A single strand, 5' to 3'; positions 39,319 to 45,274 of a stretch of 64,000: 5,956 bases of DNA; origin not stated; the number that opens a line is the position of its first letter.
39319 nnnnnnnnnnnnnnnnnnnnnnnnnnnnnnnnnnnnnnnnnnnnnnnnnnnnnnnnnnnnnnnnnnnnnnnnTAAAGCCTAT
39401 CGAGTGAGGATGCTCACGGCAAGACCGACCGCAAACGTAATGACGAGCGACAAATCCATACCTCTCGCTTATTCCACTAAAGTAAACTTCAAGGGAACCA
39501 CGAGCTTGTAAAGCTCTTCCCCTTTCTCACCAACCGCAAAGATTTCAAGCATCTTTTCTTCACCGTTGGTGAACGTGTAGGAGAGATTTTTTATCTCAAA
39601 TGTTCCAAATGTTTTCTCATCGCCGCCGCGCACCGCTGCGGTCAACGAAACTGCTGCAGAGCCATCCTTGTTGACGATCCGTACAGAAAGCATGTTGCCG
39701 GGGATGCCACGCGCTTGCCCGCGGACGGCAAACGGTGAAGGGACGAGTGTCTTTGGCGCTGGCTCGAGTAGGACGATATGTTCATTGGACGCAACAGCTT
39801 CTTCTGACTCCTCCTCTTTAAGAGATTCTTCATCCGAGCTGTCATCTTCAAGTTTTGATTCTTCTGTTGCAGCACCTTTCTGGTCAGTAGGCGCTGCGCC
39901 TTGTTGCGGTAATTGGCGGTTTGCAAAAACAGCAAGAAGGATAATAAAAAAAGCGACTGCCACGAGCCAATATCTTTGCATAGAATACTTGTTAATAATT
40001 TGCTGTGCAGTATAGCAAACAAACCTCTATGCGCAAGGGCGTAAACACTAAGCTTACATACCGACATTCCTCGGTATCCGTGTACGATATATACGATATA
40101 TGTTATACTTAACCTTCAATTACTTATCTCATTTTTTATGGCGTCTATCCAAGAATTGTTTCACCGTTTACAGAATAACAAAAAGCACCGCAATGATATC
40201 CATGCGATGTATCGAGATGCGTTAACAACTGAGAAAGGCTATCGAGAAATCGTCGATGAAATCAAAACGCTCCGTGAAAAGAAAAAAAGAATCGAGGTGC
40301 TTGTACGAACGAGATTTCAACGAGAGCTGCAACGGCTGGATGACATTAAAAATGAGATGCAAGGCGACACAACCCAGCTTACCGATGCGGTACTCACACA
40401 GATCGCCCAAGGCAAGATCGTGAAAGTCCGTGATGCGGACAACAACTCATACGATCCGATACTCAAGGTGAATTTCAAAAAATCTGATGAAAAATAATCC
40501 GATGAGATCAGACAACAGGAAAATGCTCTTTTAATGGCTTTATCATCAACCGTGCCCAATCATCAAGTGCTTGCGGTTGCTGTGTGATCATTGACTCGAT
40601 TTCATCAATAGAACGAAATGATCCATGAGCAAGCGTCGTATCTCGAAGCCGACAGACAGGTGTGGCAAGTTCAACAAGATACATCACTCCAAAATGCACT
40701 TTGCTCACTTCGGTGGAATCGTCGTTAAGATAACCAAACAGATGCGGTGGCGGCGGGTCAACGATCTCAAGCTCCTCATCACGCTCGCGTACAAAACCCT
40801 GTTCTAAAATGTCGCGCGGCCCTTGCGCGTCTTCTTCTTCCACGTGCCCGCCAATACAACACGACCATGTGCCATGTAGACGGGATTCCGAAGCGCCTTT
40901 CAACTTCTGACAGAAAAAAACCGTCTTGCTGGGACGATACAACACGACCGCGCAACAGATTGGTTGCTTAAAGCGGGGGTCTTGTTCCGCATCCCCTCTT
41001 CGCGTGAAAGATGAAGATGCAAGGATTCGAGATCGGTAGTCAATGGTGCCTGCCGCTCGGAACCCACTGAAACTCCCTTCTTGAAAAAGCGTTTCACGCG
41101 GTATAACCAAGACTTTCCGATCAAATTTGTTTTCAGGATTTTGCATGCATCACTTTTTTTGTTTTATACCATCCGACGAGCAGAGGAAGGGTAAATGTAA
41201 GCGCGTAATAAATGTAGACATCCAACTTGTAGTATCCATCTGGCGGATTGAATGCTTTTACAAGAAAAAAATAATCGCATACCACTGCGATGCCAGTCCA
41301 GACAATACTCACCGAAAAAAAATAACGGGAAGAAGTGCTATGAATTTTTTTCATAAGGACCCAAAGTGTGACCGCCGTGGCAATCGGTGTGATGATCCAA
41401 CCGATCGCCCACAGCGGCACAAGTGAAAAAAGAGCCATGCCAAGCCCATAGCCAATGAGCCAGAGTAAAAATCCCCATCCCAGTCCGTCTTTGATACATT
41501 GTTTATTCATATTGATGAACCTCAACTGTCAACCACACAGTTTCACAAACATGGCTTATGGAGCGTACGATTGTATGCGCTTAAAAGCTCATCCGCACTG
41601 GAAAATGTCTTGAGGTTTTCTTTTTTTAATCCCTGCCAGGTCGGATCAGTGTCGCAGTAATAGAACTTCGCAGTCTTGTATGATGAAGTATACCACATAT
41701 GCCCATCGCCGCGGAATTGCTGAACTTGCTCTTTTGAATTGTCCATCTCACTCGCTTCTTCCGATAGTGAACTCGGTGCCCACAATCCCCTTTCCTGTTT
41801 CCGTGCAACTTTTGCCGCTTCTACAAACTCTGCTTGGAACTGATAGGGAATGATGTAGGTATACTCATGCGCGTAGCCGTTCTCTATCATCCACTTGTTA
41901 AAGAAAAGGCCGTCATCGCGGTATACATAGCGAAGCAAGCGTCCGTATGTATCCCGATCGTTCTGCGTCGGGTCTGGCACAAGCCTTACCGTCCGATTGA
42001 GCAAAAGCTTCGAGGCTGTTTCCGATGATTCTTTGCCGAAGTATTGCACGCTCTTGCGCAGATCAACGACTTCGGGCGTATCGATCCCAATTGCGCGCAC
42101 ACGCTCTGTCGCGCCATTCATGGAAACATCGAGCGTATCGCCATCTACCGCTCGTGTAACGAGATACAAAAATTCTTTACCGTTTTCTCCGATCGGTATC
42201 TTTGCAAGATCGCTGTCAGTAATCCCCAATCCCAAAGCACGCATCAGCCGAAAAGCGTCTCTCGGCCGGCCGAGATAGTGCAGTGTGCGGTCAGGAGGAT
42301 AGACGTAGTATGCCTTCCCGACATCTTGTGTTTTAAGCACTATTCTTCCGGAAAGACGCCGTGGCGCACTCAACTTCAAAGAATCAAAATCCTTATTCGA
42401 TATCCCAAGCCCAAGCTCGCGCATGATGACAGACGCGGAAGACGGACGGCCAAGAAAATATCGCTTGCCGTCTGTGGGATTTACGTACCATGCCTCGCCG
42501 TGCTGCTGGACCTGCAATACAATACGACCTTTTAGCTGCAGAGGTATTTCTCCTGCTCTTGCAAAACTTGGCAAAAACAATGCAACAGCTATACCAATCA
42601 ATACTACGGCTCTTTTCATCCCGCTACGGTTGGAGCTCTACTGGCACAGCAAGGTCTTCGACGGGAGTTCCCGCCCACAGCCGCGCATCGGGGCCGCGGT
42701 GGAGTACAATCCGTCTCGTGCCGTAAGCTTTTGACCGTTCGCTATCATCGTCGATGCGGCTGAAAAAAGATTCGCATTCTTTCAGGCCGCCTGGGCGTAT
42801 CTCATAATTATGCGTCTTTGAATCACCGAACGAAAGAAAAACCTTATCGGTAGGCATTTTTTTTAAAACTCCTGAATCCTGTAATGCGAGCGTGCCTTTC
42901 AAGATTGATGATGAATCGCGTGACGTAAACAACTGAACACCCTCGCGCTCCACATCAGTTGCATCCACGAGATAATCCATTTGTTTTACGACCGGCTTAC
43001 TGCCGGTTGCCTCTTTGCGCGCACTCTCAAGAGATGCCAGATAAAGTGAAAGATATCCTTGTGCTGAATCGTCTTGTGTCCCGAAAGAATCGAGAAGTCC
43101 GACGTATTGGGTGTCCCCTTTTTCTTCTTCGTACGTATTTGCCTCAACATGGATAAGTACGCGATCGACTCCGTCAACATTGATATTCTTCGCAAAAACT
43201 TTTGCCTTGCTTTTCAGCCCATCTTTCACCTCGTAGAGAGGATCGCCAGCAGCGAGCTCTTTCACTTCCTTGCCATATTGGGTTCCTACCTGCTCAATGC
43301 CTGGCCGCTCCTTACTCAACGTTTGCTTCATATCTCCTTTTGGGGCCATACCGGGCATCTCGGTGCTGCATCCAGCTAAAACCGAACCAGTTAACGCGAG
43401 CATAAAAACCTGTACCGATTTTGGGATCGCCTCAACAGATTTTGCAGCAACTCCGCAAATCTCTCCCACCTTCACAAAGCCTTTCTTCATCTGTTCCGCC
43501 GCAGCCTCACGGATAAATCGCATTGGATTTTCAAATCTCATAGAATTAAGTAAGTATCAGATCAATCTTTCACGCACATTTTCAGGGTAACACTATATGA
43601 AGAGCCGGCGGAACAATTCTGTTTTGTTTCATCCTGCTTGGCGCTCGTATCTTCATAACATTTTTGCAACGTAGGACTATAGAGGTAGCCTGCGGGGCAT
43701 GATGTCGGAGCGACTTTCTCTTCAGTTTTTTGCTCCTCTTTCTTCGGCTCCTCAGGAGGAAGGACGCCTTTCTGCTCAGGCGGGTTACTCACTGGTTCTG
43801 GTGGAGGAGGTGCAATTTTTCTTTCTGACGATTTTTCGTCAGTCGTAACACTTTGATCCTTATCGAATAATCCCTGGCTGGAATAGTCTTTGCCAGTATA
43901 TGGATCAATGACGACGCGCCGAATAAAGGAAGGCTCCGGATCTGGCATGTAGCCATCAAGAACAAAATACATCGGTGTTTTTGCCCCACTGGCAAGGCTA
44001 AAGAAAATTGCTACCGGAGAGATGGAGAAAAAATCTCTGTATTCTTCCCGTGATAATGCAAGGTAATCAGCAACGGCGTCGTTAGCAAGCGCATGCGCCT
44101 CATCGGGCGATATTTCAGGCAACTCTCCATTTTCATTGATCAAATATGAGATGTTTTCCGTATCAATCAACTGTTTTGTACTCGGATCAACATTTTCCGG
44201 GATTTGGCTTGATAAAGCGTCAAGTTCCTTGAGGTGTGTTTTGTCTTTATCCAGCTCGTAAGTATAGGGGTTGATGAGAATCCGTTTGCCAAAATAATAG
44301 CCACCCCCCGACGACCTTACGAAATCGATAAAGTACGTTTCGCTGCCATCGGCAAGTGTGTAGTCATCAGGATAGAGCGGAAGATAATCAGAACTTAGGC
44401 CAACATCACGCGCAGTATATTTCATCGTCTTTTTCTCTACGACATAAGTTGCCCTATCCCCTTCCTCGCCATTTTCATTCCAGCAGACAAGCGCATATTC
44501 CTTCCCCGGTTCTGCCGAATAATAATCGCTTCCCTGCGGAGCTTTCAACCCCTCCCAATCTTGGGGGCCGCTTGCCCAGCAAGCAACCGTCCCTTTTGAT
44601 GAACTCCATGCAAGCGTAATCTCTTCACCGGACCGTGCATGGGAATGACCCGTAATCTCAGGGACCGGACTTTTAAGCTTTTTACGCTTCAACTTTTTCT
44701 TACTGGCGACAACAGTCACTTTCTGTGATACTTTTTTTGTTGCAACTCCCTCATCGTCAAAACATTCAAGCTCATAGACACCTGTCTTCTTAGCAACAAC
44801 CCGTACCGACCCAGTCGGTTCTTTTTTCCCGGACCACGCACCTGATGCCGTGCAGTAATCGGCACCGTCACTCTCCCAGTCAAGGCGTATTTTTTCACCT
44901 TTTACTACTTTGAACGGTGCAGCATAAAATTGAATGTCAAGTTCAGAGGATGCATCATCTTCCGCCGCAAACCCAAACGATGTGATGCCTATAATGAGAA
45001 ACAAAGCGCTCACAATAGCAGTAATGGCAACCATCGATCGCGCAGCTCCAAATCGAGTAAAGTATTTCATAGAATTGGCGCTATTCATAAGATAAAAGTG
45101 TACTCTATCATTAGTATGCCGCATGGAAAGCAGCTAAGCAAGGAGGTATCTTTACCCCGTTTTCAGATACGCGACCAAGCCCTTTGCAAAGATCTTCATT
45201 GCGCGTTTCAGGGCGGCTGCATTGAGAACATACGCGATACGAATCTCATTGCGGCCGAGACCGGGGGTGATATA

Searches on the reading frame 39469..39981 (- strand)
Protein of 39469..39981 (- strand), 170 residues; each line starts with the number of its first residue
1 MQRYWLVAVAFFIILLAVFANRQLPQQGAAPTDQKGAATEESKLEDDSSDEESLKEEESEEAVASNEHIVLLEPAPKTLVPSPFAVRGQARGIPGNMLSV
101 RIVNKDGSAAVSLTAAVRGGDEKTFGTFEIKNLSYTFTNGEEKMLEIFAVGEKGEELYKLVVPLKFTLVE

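Call 17: search_protein_families(library=pfam, proteins=[window:39469-39981:-], max_evalue=0.01)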
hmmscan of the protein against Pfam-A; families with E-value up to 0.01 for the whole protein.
window:39469-39981:- (170 aa): 2 families
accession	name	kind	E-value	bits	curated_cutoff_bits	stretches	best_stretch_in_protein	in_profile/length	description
PF10648.15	Gmad2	-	7.6e-05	23.4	25.7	1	69-153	2-83/86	Immunoglobulin-like domain of bacterial spore germination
PF12685.13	SpoIIIAH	-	0.0022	18.4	30.6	1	2-65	1-65/191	SpoIIIAH-like protein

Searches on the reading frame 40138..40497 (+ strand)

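Call 17: search_protein_families(library=pfam, proteins=[window:40138-40497:+], max_evalue=0.01)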
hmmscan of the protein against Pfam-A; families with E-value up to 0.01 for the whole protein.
window:40138-40497:+ (119 aa): 1 family
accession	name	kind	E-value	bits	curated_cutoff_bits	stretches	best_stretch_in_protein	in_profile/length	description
PF10545.15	MADF_DNA_bdg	-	0.0023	18.7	22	1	22-76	16-72/84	Alcohol dehydrogenase transcription factor Myb/SANT-like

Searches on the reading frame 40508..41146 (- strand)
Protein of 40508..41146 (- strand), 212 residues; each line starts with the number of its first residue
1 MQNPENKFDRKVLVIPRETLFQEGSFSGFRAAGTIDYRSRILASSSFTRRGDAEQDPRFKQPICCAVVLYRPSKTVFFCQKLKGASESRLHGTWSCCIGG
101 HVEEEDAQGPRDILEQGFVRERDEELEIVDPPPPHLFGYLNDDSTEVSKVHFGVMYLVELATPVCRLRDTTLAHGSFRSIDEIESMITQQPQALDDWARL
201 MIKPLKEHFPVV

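Call 17: search_protein_families(library=pfam, proteins=[window:40508-41146:-], max_evalue=0.01)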
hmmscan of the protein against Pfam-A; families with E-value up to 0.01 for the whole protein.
window:40508-41146:- (212 aa): 1 family
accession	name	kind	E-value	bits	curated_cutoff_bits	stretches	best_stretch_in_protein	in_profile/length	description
PF00293.34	NUDIX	-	0.0081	16.6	21.1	0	66-146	7-86/134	NUDIX domain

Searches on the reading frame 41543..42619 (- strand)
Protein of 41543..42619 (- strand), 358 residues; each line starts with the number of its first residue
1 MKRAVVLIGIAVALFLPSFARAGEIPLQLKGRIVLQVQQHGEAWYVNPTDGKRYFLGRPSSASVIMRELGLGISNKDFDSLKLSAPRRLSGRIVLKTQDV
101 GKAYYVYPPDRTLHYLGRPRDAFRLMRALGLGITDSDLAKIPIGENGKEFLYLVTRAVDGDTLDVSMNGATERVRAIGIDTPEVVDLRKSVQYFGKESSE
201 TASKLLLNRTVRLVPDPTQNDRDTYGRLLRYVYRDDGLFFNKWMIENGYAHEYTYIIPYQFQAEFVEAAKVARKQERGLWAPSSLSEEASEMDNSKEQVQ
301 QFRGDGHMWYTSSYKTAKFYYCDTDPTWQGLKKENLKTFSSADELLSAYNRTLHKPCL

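Call 3: search_protein_families(library=pfam, proteins=[window:41543-42619:-], max_evalue=1)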
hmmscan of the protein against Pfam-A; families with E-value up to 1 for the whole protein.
window:41543-42619:- (358 aa): 1 family
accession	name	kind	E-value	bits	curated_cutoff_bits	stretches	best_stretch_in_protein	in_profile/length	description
PF00565.23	SNase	-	3.1e-20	73.1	21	1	173-281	1-106/107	Staphylococcal nuclease homologue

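Call 4: search_protein_families(library=ncbifam, proteins=[window:41543-42619:-], max_evalue=1)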
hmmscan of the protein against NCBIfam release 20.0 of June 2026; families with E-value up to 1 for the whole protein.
window:41543-42619:- (358 aa): 3 families
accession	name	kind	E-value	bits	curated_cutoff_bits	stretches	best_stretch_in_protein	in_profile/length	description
NF047694.1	TnucaseNucIStaph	equivalog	6.1e-26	91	250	1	153-280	48-174/175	thermonuclease NucI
NF047969.1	CaNuclEcnA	equivalog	6.2e-22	78.2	180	2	191-281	62-149/151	calcium-activated nuclease EcnA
TIGR01344.1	malate_syn_A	equivalog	0.12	10.7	594.5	1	29-78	107-155/511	malate synthase A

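Call 47: search_protein_families(library=phrogs, proteins=[window:41543-42619:-], max_evalue=1)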
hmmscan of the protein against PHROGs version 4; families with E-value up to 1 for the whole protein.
window:41543-42619:- (358 aa): 4 families
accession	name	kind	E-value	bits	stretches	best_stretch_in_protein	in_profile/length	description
phrog_20876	-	DNA, RNA and nucleotide metabolism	1.3e-21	78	1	154-285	170-304/395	nuclease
phrog_8809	-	unknown function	3.3e-21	75.1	1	147-319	1096-1269/2317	-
phrog_452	-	DNA, RNA and nucleotide metabolism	4.9e-17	63.4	1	153-254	72-178/201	endonuclease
phrog_18798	-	unknown function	0.0069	17.7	1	149-250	4-101/124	-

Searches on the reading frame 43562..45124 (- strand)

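Call 17: search_protein_families(library=pfam, proteins=[window:43562-45124:-], max_evalue=0.01)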
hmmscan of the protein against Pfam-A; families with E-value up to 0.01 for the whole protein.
window:43562-45124:- (520 aa): 1 family
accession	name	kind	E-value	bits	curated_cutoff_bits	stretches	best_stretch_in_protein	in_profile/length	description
PF01607.29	CBM_14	-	0.00051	20.6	22.1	0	472-494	27-49/53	Chitin binding Peritrophin-A domain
